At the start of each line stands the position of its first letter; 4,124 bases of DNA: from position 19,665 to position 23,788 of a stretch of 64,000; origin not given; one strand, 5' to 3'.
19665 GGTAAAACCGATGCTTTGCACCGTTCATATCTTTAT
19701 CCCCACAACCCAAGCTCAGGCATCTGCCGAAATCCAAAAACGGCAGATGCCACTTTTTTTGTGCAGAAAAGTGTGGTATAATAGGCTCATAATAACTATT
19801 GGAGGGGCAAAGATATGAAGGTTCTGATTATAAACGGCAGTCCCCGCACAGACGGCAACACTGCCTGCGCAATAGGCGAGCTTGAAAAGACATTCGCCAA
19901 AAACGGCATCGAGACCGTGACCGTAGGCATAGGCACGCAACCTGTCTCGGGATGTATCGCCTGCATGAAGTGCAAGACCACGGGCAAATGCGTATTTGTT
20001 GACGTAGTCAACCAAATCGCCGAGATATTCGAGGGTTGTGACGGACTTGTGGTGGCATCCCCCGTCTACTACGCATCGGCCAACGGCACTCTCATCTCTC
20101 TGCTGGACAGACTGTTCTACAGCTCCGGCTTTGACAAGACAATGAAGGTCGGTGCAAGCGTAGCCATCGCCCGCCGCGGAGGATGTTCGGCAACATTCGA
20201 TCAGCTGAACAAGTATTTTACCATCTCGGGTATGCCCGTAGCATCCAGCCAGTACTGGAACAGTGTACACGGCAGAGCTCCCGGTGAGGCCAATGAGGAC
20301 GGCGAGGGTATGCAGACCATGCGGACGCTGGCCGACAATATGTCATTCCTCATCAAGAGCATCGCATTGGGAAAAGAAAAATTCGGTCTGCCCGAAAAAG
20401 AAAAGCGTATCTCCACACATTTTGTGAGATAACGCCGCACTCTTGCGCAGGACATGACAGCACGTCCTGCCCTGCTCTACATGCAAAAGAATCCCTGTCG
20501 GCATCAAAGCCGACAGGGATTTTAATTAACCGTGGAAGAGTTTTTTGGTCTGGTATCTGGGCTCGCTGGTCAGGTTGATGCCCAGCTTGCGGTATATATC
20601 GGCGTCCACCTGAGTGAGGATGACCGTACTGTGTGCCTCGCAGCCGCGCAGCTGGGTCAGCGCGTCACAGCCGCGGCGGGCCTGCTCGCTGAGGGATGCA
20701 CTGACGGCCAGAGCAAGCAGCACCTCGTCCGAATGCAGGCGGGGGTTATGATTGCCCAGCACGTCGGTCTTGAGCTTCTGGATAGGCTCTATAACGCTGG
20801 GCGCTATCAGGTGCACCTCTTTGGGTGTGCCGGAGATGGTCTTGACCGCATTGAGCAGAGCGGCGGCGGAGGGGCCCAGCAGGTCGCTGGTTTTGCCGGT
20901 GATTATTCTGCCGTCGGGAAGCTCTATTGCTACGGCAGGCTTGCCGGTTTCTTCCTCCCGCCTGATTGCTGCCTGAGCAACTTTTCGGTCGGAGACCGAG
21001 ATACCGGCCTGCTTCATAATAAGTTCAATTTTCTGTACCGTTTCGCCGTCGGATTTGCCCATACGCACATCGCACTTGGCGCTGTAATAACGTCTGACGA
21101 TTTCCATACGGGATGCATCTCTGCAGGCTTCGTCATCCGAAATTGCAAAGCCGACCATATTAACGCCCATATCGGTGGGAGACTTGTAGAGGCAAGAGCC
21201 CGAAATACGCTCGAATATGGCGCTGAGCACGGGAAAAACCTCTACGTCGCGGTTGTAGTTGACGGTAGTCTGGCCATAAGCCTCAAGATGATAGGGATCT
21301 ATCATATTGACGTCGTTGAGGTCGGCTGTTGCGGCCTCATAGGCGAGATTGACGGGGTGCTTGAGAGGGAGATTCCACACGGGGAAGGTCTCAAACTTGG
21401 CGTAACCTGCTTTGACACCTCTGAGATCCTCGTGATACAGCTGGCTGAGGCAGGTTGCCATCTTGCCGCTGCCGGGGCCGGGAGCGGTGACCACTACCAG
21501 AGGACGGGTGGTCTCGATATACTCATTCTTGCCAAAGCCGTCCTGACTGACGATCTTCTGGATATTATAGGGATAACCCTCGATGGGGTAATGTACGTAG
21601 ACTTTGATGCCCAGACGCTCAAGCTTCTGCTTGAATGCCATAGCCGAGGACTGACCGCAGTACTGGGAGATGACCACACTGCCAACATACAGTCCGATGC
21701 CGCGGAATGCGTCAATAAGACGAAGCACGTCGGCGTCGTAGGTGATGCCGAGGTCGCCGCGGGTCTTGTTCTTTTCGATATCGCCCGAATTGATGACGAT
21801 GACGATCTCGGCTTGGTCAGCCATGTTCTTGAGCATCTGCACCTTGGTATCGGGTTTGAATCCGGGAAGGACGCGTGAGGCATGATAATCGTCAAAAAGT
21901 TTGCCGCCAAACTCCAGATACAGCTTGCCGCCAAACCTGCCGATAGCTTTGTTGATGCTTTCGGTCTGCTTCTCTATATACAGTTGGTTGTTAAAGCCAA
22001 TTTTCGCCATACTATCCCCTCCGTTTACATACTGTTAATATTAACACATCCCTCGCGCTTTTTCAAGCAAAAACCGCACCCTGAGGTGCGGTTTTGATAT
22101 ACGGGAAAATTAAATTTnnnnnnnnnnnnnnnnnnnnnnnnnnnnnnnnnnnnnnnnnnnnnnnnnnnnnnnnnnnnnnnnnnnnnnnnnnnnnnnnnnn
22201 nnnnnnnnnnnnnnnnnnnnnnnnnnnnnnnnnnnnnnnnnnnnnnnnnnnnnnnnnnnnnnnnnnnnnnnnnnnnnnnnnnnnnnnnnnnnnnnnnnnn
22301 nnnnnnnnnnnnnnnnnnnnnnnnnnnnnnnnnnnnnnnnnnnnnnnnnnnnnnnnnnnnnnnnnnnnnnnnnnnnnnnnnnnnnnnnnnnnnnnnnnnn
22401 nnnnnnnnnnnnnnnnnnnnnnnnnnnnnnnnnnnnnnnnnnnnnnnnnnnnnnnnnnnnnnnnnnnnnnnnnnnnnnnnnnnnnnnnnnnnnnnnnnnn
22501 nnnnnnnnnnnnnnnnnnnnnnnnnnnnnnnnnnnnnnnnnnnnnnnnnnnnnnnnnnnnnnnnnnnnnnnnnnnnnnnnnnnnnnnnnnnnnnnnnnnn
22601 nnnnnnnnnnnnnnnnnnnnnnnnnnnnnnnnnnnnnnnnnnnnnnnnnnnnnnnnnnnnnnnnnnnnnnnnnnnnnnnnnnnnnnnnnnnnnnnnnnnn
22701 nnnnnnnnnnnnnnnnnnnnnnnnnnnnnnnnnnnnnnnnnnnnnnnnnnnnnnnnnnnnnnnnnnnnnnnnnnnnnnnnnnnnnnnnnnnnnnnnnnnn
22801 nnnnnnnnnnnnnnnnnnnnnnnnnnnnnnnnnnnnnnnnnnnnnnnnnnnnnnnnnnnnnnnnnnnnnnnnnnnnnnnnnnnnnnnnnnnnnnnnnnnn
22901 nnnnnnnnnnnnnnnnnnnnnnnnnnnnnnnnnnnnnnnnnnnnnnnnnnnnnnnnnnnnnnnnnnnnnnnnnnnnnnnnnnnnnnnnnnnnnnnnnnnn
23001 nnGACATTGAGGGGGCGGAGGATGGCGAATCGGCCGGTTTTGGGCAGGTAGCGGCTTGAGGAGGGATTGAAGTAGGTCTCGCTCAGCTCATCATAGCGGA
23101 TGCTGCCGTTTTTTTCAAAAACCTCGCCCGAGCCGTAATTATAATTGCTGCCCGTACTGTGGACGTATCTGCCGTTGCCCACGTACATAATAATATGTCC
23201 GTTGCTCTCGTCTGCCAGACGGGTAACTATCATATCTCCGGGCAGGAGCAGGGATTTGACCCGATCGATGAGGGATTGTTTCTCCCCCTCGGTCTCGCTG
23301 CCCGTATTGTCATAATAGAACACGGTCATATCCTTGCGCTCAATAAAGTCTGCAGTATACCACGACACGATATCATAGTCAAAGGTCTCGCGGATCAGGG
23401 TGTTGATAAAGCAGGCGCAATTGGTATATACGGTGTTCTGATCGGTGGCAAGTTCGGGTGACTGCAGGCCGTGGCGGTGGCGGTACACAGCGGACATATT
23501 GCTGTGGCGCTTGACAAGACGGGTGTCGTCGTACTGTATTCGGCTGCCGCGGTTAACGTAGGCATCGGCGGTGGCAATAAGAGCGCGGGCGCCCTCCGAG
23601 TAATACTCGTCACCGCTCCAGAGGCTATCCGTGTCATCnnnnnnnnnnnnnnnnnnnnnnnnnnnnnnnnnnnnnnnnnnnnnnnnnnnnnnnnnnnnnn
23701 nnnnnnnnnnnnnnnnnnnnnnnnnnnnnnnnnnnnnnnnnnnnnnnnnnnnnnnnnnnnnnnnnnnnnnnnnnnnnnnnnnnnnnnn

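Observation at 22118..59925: Hypothesis: one coherent surface-capture, uptake and intracellular-hydrolysis locus for D-amino-acid or N-acyl peptides (possibly cell-wall scavenging)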

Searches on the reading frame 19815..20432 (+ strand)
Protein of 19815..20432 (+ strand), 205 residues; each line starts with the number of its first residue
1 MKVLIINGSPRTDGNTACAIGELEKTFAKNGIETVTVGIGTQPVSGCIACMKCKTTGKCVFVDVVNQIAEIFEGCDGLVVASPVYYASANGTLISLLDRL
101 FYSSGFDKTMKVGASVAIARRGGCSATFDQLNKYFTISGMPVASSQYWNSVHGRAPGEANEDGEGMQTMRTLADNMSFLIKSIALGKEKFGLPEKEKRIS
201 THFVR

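Call 5: search_protein_families(library=pfam, proteins=[window:19815-20432:+], max_evalue=0.01)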
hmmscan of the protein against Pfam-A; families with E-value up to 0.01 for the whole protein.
window:19815-20432:+ (205 aa): 2 families
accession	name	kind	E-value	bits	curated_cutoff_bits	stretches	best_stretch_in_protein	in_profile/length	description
PF03358.20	FMN_red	-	1.8e-24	86.5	24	1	1-151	1-148/152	NADPH-dependent FMN reductase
PF02525.22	Flavodoxin_2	-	0.00016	21.9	27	1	1-102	1-105/198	Flavodoxin-like fold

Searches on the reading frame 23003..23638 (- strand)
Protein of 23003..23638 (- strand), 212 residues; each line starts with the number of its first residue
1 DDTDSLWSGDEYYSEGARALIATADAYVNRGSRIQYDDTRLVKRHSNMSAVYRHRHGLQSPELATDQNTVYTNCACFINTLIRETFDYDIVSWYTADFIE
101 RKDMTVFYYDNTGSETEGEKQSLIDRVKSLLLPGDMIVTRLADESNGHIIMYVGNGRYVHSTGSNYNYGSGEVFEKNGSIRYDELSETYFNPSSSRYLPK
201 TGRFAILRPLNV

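Call 75: search_protein_families(library=pfam, proteins=[window:23003-23638:-], max_evalue=1)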
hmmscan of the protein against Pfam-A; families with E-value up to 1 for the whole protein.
seq(212 aa): 1 family
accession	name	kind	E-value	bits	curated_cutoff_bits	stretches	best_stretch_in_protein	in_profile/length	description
PF00877.26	NLPC_P60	-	2.1e-05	24.9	23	1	97-167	38-87/105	NlpC/P60 family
